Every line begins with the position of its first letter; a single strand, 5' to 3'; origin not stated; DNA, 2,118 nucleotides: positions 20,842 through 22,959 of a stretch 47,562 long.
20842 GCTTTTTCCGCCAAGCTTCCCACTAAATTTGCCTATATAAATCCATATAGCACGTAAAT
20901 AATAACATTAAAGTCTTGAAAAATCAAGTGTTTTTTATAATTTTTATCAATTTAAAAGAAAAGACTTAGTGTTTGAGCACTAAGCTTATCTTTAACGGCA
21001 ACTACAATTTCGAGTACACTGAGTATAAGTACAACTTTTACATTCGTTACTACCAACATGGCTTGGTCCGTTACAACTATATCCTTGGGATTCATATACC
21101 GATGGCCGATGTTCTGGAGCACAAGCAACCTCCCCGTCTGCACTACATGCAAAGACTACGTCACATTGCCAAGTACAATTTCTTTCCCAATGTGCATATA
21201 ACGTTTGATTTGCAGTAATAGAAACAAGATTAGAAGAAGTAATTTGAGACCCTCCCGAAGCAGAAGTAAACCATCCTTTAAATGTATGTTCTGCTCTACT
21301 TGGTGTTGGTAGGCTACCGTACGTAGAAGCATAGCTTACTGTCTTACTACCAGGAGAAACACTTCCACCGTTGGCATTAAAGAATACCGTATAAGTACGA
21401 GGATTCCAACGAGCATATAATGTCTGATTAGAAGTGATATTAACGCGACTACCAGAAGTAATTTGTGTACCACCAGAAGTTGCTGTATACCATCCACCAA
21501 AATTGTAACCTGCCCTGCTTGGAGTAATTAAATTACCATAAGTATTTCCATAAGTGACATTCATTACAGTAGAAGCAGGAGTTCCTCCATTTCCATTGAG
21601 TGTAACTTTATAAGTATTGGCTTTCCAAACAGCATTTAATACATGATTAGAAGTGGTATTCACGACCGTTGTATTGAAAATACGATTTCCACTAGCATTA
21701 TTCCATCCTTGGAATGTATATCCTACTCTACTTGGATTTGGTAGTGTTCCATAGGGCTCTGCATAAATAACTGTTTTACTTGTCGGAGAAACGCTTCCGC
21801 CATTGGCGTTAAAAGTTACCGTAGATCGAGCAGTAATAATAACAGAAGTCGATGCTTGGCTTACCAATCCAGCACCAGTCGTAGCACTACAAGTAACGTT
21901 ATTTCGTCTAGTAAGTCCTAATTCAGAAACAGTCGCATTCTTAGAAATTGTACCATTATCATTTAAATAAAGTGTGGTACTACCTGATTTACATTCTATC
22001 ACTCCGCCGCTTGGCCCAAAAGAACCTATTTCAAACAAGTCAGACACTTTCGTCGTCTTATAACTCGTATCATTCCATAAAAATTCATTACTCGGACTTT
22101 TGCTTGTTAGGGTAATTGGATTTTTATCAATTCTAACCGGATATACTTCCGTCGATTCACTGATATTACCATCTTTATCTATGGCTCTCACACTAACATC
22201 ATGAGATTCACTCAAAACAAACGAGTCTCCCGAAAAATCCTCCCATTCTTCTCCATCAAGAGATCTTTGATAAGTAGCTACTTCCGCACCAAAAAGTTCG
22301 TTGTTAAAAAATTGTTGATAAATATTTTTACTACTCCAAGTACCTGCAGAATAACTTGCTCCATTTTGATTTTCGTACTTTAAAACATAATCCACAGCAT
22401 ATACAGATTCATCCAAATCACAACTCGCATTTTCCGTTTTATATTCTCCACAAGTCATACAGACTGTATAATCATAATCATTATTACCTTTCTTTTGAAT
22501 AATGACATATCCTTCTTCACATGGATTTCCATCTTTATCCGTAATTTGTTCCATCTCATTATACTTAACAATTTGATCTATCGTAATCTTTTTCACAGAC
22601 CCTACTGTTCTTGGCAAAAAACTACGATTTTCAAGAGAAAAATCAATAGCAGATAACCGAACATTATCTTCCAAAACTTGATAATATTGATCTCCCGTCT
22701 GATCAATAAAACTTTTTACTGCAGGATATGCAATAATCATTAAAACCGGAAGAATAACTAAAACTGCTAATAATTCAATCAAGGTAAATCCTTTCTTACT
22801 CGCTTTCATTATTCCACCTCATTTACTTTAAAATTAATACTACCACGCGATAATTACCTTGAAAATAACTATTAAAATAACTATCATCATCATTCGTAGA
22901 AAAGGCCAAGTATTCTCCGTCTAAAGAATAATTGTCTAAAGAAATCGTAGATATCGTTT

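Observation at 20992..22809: Chimeric prepilin combining a class III signal, a pilin head, three Flg_new repeats and a 10-Cys tail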

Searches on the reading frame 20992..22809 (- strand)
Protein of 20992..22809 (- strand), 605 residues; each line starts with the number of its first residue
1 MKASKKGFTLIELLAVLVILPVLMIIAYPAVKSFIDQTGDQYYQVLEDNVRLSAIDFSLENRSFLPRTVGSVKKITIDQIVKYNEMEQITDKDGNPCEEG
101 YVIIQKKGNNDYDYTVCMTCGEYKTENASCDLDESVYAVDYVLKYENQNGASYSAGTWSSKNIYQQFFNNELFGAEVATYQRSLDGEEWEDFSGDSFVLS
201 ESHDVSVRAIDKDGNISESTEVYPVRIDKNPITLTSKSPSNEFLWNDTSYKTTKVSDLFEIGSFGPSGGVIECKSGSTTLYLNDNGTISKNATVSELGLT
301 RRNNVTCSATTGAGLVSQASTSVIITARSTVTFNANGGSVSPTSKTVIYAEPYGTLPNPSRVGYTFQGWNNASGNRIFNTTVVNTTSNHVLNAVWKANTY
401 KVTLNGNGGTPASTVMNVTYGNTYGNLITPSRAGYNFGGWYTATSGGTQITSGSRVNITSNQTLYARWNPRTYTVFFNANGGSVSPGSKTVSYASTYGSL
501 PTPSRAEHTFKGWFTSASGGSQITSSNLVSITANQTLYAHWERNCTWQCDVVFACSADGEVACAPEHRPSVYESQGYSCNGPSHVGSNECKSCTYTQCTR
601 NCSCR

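Call 4: search_protein_families(library=pfam, proteins=[window:20992-22809:-], max_evalue=1)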
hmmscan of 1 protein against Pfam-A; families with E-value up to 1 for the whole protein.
window:20992-22809:- (605 aa): 3 families
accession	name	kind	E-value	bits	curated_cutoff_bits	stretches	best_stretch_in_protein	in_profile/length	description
PF09479.16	Flg_new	-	2.6e-48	162.4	27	3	473-540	1-65/65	Listeria-Bacteroides repeat domain (List_Bact_rpt)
PF07963.17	N_methyl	-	5.5e-06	26.2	21.2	1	4-28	3-27/27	Prokaryotic N-terminal methylation motif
PF19081.6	Ig_7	-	0.054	14.2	27.3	1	439-468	32-64/84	Ig-like domain CHU_C associated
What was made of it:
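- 22726..22809 (-): Class III (prepilin) signal peptide, aa 1-28. Leader is MKASKKG with Gly at -1, then F+1 and E+5, followed by the hydrophobic alpha1-N segment with Pro at mature positions 14 and 22. Pfam N_methyl 26.2 bits against GA 21.2 (call 4).
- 21181..21822 (-): Three Flg_new / List_Bact_rpt (InlB B-repeat type) repeats, aa 330-399, 400-472 and 473-543. They are 44-51% identical to each other. Pfam PF09479 162.4 bits, 3 stretches (call 4).
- On Type IV pilin / type IV filament subunit: N_methyl 26.2 bits against 21.2 (call 4).
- On Flg_new / List_Bact_rpt repeat proteins: 162.4 bits against 27, 3 stretches (call 4).
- Checked: Pfam Flg_new x3: 162.4 bits against a cut-off of 27 (call 4).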

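Call 5: search_protein_families(library=ncbifam, proteins=[window:20992-22809:-], max_evalue=1)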
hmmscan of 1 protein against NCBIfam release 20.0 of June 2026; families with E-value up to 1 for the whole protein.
window:20992-22809:- (605 aa): 13 families
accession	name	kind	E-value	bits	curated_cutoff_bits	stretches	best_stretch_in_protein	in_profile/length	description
TIGR02543.1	List_Bact_rpt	repeat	1.5e-19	70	20.95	3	503-542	1-41/44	TIGR02543 family repeat protein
NF033189.1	internalin_A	exception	1.6e-16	59.8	1600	1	309-545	482-706/799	class 1 internalin InlA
NF033188.1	internalin_H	exception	4.6e-16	58.6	1050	2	430-547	372-486/548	InlH/InlC2 family class 1 internalin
TIGR02532.1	IV_pilin_GFxxxE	domain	1.8e-07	30.7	16.3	1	5-28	1-24/24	prepilin-type N-terminal cleavage/methylation domain-containing protein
NF040999.1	pilin_ComGC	equivalog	1.9e-06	28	75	1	5-52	1-52/84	competence type IV pilus major pilin ComGC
NF047446.1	barrel_OmpL47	domain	6.1e-05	23.4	40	1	175-222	16-64/68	OmpL47-type beta-barrel domain-containing protein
TIGR01710.1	typeII_sec_gspG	equivalog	0.00029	20.9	88.85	1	6-42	1-37/134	type II secretion system major pseudopilin GspG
NF040982.1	ComGD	equivalog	0.00037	20.9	70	1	5-51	1-48/139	competence type IV pilus minor pilin ComGD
NF007862.0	PRK10574.1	equivalog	0.001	19.2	138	1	4-37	3-36/145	prepilin peptidase-dependent pilin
TIGR02596.1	TIGR02596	subfamily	0.012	15.6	70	1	8-35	1-28/196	Verru_Chthon cassette protein D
TIGR01708.2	typeII_sec_gspH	equivalog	0.033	14.2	80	1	6-25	2-21/169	type II secretion system minor pseudopilin GspH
NF041002.1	pilin_ComGF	equivalog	0.037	14.2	80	1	5-44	1-39/139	competence type IV pilus minor pilin ComGF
NF041013.1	T4P_ComGE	equivalog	0.039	14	49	1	4-32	2-30/83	competence type IV pilus minor pilin ComGE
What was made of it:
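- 22726..22809 (-): TIGR02532 30.7 bits against 16.3 (call 5).
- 22120..22389 (-): Ig-like beta-sandwich domain 1, aa about 141-230. It is Big_13/OmpL47-type and contains the second DKDGN. NF047446 scores 23.4 bits, below its cut-off of 40 (call 5).
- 21181..21822 (-): TIGR02543 x3 (call 5).
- On Flg_new / List_Bact_rpt repeat proteins: 70 bits against 20.95 (call 5).
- On ComG competence pilins (ComGC/GD/GE/GF) and T2SS pseudopilins (GspG/H): Only alpha1 is aligned (call 5).
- On Sortase-anchored (LPXTG) surface proteins / internalins: Internalin models score far below their cut-offs and no LRR hit was found (calls 4, 5).
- On OmpL47-type / Big_13 Ig-like domains (middle region): The target scores 23.4 bits against 40 (call 5).
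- Closest known: Listeria internalins and other Flg_new. Same: The three repeats score strongly against PF09479 and TIGR02543 and align with the repeat region of the InlA and InlH models (calls 4, 5).
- The class III signal passes the curated cut-offs (calls 4, 5). The N-terminal 50 aa give weak hits to the ComGC, ComGD, ComGF, ComGE, GspG and GspH models (call 5). They cover only alpha1 (call 5).
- Tried and rejected: No Pfam or NCBIfam hit (calls 4, 5). Rejected on cut-offs (call 5).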

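Call 13: find_encoding_contigs(protein=window:20992-22809:-, flank=10000, max_places=6)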
Protein window:20992-22809:- (605 aa): no gene with exactly this product is on record in the collection.
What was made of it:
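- Tried and rejected: Not on record (call 13).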

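Call 31: search_solved_structures(query=window:20992-22809:-, max_evalue=1)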
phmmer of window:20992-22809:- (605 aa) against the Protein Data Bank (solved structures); distinct sequences matched with E-value up to 1: 8.
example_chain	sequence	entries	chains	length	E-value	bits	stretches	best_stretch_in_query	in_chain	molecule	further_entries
9egp_A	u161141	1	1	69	0.014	17.2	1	4-36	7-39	Geopilin domain 1 protein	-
2y5p_A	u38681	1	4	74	0.051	15.4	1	473-539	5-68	INTERNALIN B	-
7tgg_A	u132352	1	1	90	0.09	14.6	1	4-34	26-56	Geopilin domain 1 protein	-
8pfb_G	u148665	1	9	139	0.13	14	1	8-43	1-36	Type IV pilin PilE1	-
9laa_A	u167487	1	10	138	0.18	13.6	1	4-36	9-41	Type IV pilin protein PilA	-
9lab_B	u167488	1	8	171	0.2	13.4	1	5-45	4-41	MSHA major pilin subunit MshA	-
5mrc_G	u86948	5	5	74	0.38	12.5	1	163-210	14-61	bL9m | Large ribosomal subunit protein bL9m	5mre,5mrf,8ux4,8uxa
9qr5_A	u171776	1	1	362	0.67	11.7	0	473-539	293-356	Internalin B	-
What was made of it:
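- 21181..21822 (-): PDB InlB B-repeat 2y5p is a weak sequence match (call 31).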

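Call 33: predict_structure(protein=window:20992-22809:-)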
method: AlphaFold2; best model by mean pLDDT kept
length: 605 residues; sequences in the alignment: 1
mean_pLDDT: 34.1   pTM: 0.23
mean pLDDT of the five models: 34.1, 30.6, 27.7, 26.3, 25.3
residues with pLDDT >= 90: 0; 70-90: 22; 50-70: 39; < 50: 544
segments of 3 or more residues with pLDDT < 50: 1-4, 39-177, 193-205, 218-605
pLDDT, mean of each block of 10 residues (from residue 1): 57 79 74 57 34 27 25 27 35 43 41 39 35 29 29 27 32 45 65 44 50 54 36 30 30 24 32 41 33 32 38 29 33 33 29 26 29 28 24 24 29 29 24 26 27 27 24 28 28 25 26 26 27 26 30 31 27 27 30 32 30
secondary structure, 60 per line:
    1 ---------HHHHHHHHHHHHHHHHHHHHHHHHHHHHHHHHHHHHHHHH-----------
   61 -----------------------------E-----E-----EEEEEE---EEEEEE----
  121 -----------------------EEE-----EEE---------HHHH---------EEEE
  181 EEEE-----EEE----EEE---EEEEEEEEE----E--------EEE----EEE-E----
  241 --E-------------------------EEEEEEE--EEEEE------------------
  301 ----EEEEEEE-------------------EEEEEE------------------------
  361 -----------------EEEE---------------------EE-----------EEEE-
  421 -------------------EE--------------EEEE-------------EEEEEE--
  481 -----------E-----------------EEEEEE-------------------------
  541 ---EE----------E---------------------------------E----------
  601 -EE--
elements in order: H10-49 E102-107 E111-116 E144-146 E152-154 H164-167 E177-184 E190-192 E197-199 E203-211 E225-227 E232-234 E269-275 E278-282 E305-311 E331-336 E378-381 E416-419 E456-459 E473-478 E510-515
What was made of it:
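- Tried and rejected: Single-sequence AF2 of the full protein. pLDDT was 34, which is unusable (call 33).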

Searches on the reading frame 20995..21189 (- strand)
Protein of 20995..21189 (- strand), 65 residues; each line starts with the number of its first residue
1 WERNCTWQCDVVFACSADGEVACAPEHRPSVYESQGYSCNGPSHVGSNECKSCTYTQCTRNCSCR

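Call 73: find_homologous_proteins(query=window:20995-21189:-, max_evalue=0.01)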
Query window:20995-21189:-: no candidate shares three 5-residue words with the query. No homologue found.
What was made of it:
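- Tried and rejected: No word-sharing homologue (call 73).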

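Call 90: search_solved_structures(query=window:20995-21189:-, max_evalue=10)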
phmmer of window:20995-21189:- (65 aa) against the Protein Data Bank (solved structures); distinct sequences matched with E-value up to 10: 3.
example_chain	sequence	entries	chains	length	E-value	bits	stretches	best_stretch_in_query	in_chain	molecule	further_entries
8prj_A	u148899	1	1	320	0.002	21.7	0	12-49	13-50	v31Bagel8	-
8pra_A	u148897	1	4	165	0.12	16.1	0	12-49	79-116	Cell surface protein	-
8prs_A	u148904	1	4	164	0.19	15.4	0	12-49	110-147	nvBagel4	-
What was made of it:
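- Tried and rejected: No PDB match (call 90).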
